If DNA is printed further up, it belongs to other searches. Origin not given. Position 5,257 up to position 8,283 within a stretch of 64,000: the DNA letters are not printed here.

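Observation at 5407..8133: HdrA-like protein interrupted by a complete GltD/NfnB-type NAD(P)H:FAD oxidoreductase module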

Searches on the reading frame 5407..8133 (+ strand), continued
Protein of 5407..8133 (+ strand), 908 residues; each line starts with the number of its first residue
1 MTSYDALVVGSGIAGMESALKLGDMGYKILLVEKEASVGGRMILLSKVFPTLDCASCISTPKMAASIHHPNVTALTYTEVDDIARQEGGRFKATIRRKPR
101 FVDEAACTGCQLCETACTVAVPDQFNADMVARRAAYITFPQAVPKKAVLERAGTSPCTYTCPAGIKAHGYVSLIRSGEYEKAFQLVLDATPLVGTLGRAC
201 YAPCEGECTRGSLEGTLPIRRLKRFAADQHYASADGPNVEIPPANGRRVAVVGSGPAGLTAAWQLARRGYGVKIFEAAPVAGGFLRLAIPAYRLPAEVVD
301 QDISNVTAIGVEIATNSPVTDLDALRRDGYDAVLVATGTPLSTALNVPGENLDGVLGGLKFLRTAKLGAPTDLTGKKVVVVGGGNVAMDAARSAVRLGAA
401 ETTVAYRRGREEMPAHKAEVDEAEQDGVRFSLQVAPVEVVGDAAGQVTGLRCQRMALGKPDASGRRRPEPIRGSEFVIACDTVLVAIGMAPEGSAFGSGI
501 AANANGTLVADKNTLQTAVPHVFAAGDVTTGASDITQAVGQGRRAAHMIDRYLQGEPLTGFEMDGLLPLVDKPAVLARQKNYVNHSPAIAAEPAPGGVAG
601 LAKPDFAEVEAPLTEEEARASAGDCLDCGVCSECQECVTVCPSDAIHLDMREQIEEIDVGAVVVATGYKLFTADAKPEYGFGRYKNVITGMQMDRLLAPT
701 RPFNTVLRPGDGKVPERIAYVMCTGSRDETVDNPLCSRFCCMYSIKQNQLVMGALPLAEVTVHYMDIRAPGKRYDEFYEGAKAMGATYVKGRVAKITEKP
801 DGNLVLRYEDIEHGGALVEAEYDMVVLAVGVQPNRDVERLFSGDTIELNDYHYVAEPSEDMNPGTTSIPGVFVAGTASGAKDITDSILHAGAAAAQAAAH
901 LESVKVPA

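Call 48: find_encoding_contigs(protein=P0150, flank=7000, max_places=1)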
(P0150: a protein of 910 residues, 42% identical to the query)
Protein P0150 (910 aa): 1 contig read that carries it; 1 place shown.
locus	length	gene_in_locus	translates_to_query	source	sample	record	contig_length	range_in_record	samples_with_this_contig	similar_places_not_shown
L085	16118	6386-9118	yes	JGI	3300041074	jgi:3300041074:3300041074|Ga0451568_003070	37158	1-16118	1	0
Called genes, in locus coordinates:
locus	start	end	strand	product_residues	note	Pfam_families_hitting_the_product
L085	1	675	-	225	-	?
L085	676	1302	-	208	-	-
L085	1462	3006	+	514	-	PF00501:AMP-binding, PF13193:AMP-binding_C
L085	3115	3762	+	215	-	PF00440:TetR_N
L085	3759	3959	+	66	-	-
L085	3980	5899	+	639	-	PF02730:AFOR_N, PF01314:AFOR_C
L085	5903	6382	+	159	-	PF13237:Fer4_10 (weak), PF13247:Fer4_11, PF25160:LdpA_Fe-S-bd (weak), PF12838:Fer4_7, PF13187:Fer4_9 (weak), PF00037:Fer4, PF12797:Fer4_2 (weak), PF12837:Fer4_6, +3 more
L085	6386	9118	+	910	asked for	PF00070:Pyr_redox (weak), PF12831:FAD_oxidored (weak), PF13450:NAD_binding_8, PF00037:Fer4 (weak), PF14691:Fer4_20, PF00890:FAD_binding_2 (weak), PF07992:Pyr_redox_2, PF13450:NAD_binding_8, +11 more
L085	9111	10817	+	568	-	PF00890:FAD_binding_2 (weak), PF07992:Pyr_redox_2, PF12831:FAD_oxidored (weak), PF13450:NAD_binding_8, PF00037:Fer4 (weak), PF12838:Fer4_7, PF13187:Fer4_9, PF13237:Fer4_10 (weak), +5 more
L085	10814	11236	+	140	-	PF02662:FlpD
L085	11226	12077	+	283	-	PF13183:Fer4_8 (weak)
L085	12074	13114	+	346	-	PF13183:Fer4_8 (weak), PF17179:Fer4_22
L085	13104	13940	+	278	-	PF00970:FAD_binding_6, PF00175:NAD_binding_1, PF10418:DHODB_Fe-S_bind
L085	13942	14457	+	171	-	PF13187:Fer4_9 (faint), PF13183:Fer4_8, PF13237:Fer4_10 (weak)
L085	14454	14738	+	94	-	PF02597:ThiS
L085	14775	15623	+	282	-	-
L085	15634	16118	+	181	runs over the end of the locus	PF00300:His_Phos_1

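Call 60: find_encoding_contigs(protein=P0133, flank=7000, max_places=1)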
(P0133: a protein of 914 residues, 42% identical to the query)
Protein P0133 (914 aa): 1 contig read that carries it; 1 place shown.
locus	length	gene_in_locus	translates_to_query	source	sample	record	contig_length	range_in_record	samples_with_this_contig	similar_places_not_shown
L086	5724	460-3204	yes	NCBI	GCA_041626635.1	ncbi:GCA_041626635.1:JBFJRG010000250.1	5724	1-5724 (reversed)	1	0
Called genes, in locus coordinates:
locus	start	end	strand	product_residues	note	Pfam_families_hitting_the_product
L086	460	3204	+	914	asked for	PF00070:Pyr_redox (faint), PF00890:FAD_binding_2 (faint), PF01134:GIDA (faint), PF01262:AlaDh_PNT_C (faint), PF12831:FAD_oxidored (weak), PF14691:Fer4_20, PF07992:Pyr_redox_2, PF13450:NAD_binding_8 (weak), +5 more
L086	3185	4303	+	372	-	PF13237:Fer4_10, PF13183:Fer4_8, PF13187:Fer4_9, PF13534:Fer4_17, PF02754:CCG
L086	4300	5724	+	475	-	?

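Call 61: find_encoding_contigs(protein=P0161, flank=7000, max_places=1)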
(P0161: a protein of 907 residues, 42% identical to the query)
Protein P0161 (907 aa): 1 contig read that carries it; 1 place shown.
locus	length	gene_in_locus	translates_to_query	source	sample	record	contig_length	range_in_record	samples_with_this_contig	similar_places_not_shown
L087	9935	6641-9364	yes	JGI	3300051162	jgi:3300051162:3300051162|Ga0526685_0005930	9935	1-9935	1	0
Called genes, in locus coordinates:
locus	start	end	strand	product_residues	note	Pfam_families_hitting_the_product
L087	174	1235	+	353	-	PF21294:Polysacc_lyase_14 (weak)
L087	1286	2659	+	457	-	PF19842:YqeC, PF12804:NTP_transf_3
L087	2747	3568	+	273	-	PF02625:XdhC_CoxI, PF01266:DAO (faint), PF13478:XdhC_C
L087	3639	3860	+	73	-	-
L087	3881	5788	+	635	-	PF02730:AFOR_N, PF01314:AFOR_C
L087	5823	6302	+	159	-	PF14697:Fer4_21 (faint), PF13237:Fer4_10 (weak), PF13247:Fer4_11, PF12838:Fer4_7 (weak), PF13187:Fer4_9 (weak), PF00037:Fer4, PF12797:Fer4_2 (weak), PF12837:Fer4_6 (weak), +2 more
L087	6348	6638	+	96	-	PF02597:ThiS, PF09138:Urm1 (weak)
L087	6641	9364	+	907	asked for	PF07992:Pyr_redox_2 (weak), PF12831:FAD_oxidored (weak), PF13450:NAD_binding_8 (weak), PF12837:Fer4_6 (weak), PF14691:Fer4_20, PF07992:Pyr_redox_2, PF13450:NAD_binding_8 (weak), PF07992:Pyr_redox_2 (weak), +10 more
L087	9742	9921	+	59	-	-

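Call 62: find_encoding_contigs(protein=P0171, flank=7000, max_places=1)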
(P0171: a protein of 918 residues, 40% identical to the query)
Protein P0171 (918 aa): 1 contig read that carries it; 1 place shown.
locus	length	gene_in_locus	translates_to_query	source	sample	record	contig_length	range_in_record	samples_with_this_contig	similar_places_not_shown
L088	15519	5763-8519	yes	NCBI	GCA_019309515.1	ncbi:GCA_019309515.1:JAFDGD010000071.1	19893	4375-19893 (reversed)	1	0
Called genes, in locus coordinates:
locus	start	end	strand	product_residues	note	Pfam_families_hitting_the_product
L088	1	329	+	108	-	PF00665:rve (weak), PF13683:rve_3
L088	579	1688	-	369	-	PF00724:Oxidored_FMN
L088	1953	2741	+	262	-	PF03372:Exo_endo_phos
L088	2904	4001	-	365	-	PF12844:HTH_19 (weak), PF13443:HTH_26 (weak), PF01381:HTH_3 (weak), PF03480:DctP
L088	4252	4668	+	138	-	PF13237:Fer4_10, PF12838:Fer4_7 (faint), PF13183:Fer4_8, PF13187:Fer4_9, PF13534:Fer4_17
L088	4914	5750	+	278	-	PF02754:CCG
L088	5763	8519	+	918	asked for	PF00070:Pyr_redox (faint), PF01134:GIDA (faint), PF01262:AlaDh_PNT_C (faint), PF01266:DAO (faint), PF14691:Fer4_20, PF07992:Pyr_redox_2, PF13450:NAD_binding_8 (weak), PF13738:Pyr_redox_3 (weak), +3 more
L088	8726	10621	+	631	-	PF01266:DAO (faint), PF12831:FAD_oxidored, PF13450:NAD_binding_8 (faint), PF00037:Fer4 (faint), PF13237:Fer4_10 (weak), PF14697:Fer4_21 (weak), PF12838:Fer4_7, PF13187:Fer4_9 (weak), +1 more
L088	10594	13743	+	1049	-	PF00890:FAD_binding_2 (weak), PF01266:DAO (weak), PF12831:FAD_oxidored (weak), PF14697:Fer4_21, PF13187:Fer4_9, PF07992:Pyr_redox_2, PF12831:FAD_oxidored, PF12838:Fer4_7, +22 more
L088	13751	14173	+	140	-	PF02662:FlpD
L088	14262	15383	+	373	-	PF13183:Fer4_8 (weak)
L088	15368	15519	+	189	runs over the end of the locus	PF13237:Fer4_10 (faint), PF13183:Fer4_8, PF13187:Fer4_9 (weak), PF13534:Fer4_17 (weak)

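Call 66: predict_structure(alignment_id=A3)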
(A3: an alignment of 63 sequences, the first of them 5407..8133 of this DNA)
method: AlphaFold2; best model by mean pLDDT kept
length: 908 residues; sequences in the alignment: 63
mean_pLDDT: 92.0   pTM: 0.87
mean pLDDT of the five models: 92.0, 91.8, 90.1, 89.8, 88.6
residues with pLDDT >= 90: 733; 70-90: 147; 50-70: 12; < 50: 16
segments of 3 or more residues with pLDDT < 50: 590-601
pLDDT, mean of each block of 10 residues (from residue 1): 94 97 98 96 89 90 96 97 92 96 96 95 89 93 95 95 96 97 97 95 91 88 97 92 96 97 98 97 93 94 96 96 95 96 93 94 87 92 95 94 96 89 93 97 95 93 84 96 95 80 91 95 95 93 98 95 89 83 51 40 74 93 92 96 96 96 96 92 94 92 88 95 89 87 94 94 90 91 94 94 95 93 96 92 90 93 95 96 94 97 72
secondary structure, 60 per line:
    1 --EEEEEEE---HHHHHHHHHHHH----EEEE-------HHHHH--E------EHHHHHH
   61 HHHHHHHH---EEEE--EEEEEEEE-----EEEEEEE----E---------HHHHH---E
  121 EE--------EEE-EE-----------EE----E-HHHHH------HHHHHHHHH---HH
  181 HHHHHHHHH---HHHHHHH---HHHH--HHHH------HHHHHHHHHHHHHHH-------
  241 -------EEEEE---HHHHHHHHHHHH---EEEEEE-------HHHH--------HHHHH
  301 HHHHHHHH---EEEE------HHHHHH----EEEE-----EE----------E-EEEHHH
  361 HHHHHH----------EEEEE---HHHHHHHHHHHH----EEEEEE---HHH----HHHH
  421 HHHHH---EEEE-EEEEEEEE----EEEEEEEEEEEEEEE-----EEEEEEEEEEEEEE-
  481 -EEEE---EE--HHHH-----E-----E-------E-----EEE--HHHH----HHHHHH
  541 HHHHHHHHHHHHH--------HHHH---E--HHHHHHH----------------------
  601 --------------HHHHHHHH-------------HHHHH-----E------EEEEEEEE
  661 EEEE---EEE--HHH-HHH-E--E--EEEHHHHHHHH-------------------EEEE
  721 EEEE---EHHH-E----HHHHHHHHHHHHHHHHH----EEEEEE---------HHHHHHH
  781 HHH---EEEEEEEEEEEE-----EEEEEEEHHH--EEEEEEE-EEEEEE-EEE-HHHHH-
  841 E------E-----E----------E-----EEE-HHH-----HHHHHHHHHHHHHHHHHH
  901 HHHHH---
elements in order (helices of 4 or more, strands of 3 or more residues): E3-9 H13-24 E29-32 H40-44 H55-68 E72-75 E78-85 E91-97 H112-116 E120-122 E131-133 H156-160 H167-175 H179-189 H193-199 H203-206 H209-212 H219-233 E248-252 H256-267 E271-276 H284-287 H296-308 E312-315 H322-327 E332-335 E355-357 H358-366 E377-381 H385-396 E401-406 H417-425 E429-432 E434-441 E446-460 E466-479 E482-485 H493-496 E522-524 H527-530 H535-553 H562-565 H572-578 H615-622 H636-640 E653-664 E668-670 E687-689 H690-697 E717-724 H738-754 E759-764 H774-783 E787-798 E804-810 E816-822 E824-829 E831-833 H835-839 E871-873 H883-905

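Call 69: fold_search(model_id=the predicted structure, library=pdb)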
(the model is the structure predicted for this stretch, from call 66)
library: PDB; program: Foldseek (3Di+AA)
matches with E <= 10: 1955; with E <= 0.001: 708
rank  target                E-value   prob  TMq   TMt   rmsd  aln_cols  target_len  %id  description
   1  9bov_A                3.5e-50  1.00  0.49  0.38   3.7       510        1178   40  Structure of electron bifurcating Nfn-ABC complexed with NAD from Caldicellulosiruptor saccharolyticus (released 2025-03-05)
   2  8oh5_C                7.1e-49  1.00  0.47  0.37   5.2       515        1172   39  Cryo-EM structure of the electron bifurcating transhydrogenase StnABC complex from Sporomusa Ovata (state 2) (released 2023-09-13)
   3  9n5u_A                1.2e-46  1.00  0.46  0.44   7.9       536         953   39  Structure of the Thermococcus sibiricus NfnABC complex (released 2025-05-07)
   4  9n5v_A                3.1e-43  1.00  0.46  0.45   4.5       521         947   38  Structure of the NAD(H)-bound Thermococcus sibiricus NfnABC complex (released 2025-05-07)
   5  5jca_L                7.8e-39  1.00  0.41  0.78   2.4       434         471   36  NADP(H) bound NADH-dependent Ferredoxin:NADP Oxidoreductase (NfnI) from Pyrococcus furiosus (released 2017-04-12)
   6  8rvu_a                9.1e-38  1.00  0.45  0.94   6.1       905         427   20  CryoEM structure of the Elp-Hdr complex of Methanothermobacter marburgensis state 2 (composite structure) (released 2025-05-14)
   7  8rvu_A                2.0e-37  1.00  0.45  0.63   6.1       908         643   20  CryoEM structure of the Elp-Hdr complex of Methanothermobacter marburgensis state 2 (composite structure) (released 2025-05-14)
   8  8rwn_A                2.4e-37  1.00  0.45  0.93   6.2       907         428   20  CryoEM structure of the Hdr(ABC)2 subunits of the Elp-Hdr complex of Methanothermobacter marburgensis (released 2025-05-14)
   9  4ylf_B                2.4e-37  1.00  0.42  0.80   2.4       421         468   39  Insights into flavin-based electron bifurcation via the NADH-dependent reduced ferredoxin-NADP oxidoreductase structur (released 2015-07-08)
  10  5jfc_L                4.2e-37  1.00  0.40  0.78   2.4       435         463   35  NADH-dependent Ferredoxin:NADP Oxidoreductase (NfnI) from Pyrococcus furiosus (released 2017-04-12)
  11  5odc_A                5.5e-37  1.00  0.44  0.61   6.0       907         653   20  Heterodisulfide reductase / [NiFe]-hydrogenase complex from Methanothermococcus thermolithotrophicus at 2.3 A resoluti (released 2017-08-30)
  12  8rvy_A                1.3e-36  1.00  0.44  0.62   6.1       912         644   20  CryoEM structure of the Elp-Hdr complex of Methanothermobacter marburgensis state 1 (composite structure) (released 2025-05-14)
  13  5odi_A                1.6e-36  1.00  0.44  0.62   6.0       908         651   20  Heterodisulfide reductase / [NiFe]-hydrogenase complex from Methanothermococcus thermolithotrophicus cocrystallized wi (released 2017-08-30)
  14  5odh_A                1.6e-36  1.00  0.45  0.62   3.0       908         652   20  Heterodisulfide reductase / [NiFe]-hydrogenase complex from Methanothermococcus thermolithotrophicus soaked with heter (released 2017-08-30)
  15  5vj7_A                5.7e-35  1.00  0.40  0.77   2.8       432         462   35  Ferredoxin NADP Oxidoreductase (Xfn) (released 2017-07-19)
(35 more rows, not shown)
